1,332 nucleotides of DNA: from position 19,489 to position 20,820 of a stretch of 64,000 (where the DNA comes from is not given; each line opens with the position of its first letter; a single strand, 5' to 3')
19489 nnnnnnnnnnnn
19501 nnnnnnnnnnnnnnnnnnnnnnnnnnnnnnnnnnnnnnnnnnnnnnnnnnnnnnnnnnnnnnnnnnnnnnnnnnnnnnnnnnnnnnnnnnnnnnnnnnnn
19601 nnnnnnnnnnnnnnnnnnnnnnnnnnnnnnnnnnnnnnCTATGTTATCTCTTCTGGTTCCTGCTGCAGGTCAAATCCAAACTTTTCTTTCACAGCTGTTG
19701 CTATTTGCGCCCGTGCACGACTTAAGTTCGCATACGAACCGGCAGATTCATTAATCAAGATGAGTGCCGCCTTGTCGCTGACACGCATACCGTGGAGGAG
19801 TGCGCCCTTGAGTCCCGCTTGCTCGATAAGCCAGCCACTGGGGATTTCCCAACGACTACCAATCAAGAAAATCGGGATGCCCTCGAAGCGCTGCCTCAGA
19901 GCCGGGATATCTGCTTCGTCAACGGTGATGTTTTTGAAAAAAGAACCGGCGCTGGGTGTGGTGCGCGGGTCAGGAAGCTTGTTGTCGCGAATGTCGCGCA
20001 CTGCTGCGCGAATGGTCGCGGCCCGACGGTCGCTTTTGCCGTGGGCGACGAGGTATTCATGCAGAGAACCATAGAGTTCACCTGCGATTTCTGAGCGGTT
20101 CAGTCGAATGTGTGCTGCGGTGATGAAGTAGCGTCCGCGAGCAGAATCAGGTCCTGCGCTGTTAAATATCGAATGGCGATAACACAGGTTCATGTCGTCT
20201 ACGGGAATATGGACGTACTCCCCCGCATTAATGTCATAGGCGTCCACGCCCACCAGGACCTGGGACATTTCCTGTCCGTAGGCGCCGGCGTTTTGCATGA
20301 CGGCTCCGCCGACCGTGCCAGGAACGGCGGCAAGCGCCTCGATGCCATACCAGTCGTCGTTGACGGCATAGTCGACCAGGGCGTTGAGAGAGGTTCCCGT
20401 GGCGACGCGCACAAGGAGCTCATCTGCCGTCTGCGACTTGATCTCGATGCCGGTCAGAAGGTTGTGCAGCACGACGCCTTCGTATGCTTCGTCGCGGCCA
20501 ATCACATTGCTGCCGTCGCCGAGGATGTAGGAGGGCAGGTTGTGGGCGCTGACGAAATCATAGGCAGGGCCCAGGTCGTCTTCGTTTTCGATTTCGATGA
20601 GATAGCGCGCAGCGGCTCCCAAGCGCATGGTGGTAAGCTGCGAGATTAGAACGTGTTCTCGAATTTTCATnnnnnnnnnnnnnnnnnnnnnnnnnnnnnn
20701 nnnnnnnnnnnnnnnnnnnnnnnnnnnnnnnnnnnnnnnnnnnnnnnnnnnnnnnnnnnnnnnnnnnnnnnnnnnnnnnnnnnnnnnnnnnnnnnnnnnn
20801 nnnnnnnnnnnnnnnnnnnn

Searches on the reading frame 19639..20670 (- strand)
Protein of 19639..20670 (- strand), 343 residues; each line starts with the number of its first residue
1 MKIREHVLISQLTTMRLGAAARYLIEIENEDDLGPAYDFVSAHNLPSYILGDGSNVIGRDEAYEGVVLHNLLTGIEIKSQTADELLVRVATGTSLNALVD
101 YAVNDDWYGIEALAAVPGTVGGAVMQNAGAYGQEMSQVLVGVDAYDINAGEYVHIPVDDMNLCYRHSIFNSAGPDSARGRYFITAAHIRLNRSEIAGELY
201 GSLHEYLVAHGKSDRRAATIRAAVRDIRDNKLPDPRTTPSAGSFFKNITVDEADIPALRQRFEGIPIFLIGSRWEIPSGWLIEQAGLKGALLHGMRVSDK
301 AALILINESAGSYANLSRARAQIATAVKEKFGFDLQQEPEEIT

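Call 16: find_encoding_contigs(protein=window:19639-20670:-, flank=10000, max_places=10)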
Protein window:19639-20670:- (343 aa): 6 contigs read that carry it; 5 places shown.
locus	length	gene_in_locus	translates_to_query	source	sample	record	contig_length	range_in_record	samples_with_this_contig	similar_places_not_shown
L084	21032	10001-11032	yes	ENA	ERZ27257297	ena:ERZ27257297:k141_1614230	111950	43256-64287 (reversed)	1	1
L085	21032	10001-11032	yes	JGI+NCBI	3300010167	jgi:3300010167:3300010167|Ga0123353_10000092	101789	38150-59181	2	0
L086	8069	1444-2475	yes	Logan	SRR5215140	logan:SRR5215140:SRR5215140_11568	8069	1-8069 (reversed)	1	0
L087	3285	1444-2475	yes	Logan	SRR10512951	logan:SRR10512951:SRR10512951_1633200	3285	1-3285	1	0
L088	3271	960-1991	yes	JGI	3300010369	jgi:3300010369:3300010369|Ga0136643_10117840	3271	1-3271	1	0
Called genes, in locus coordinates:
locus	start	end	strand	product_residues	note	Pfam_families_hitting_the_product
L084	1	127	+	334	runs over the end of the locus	PF00535:Glycos_transf_2, PF13641:Glyco_tranf_2_3 (weak)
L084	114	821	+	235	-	PF00583:Acetyltransf_1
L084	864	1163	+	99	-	-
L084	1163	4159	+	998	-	PF00535:Glycos_transf_2, PF10111:Glyco_tranf_2_2 (weak), PF13641:Glyco_tranf_2_3 (weak), PF00535:Glycos_transf_2, PF10111:Glyco_tranf_2_2, PF13641:Glyco_tranf_2_3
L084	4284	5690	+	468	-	PF14296:O-ag_pol_Wzy (weak), PF04932:Wzy_C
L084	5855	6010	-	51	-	-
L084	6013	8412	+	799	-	PF00122:E1-E2_ATPase, PF00702:Hydrolase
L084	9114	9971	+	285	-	PF00376:MerR, PF13411:MerR_1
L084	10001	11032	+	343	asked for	PF01565:FAD_binding_4, PF02873:MurB_C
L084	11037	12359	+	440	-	PF01595:CNNM, PF00571:CBS, PF03471:CorC_HlyC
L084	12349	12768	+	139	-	-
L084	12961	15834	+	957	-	PF13540:RCC1_2 (weak), PF25390:WD40_RLD, PF00415:RCC1, PF25390:WD40_RLD, PF00415:RCC1, PF00415:RCC1, PF13540:RCC1_2, PF00415:RCC1, +3 more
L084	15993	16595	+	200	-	PF01381:HTH_3 (weak), PF13443:HTH_26 (weak), PF07883:Cupin_2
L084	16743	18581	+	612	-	PF00501:AMP-binding, PF13193:AMP-binding_C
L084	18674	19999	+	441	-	PF05496:RuvB_N, PF00158:Sigma54_activat (faint), PF01078:Mg_chelatase (faint), PF00004:AAA, PF07728:AAA_5 (weak), PF13173:AAA_14, PF16193:AAA_assoc_2, PF12002:MgsA_C, +3 more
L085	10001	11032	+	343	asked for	PF01565:FAD_binding_4, PF02873:MurB_C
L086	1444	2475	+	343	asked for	PF01565:FAD_binding_4, PF02873:MurB_C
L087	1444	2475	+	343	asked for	PF01565:FAD_binding_4, PF02873:MurB_C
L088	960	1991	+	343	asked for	PF01565:FAD_binding_4, PF02873:MurB_C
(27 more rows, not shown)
